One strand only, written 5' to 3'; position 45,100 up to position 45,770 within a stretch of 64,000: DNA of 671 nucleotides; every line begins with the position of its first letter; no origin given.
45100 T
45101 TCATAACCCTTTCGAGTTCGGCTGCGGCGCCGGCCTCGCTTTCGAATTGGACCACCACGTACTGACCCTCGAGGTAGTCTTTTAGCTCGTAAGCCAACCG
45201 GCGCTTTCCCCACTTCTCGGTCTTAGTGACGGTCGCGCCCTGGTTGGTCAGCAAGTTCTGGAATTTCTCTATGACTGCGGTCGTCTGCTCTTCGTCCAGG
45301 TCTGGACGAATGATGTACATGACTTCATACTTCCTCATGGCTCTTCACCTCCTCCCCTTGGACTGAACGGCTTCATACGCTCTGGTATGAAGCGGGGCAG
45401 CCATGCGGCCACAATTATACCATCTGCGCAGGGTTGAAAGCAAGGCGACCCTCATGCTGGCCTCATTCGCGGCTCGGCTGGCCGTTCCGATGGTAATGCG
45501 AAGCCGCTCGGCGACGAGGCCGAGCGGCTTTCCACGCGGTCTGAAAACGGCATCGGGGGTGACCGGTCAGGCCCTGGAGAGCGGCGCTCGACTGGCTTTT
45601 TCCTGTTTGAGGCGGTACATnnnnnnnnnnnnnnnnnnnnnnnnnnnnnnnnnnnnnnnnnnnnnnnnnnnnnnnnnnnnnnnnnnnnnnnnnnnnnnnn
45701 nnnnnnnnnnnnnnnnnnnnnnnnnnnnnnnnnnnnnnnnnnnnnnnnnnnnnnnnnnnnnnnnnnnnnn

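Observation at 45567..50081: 1504-aa multi-GAF/PAS protein combining HD-GYP and GGDEF domains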

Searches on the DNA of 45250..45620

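Call 72: search_rna_families(source=window, start=45250, end=45620, threshold=evalue, max_evalue=1)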
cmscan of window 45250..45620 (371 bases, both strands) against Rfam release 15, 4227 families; matches with E-value up to 1: 0.
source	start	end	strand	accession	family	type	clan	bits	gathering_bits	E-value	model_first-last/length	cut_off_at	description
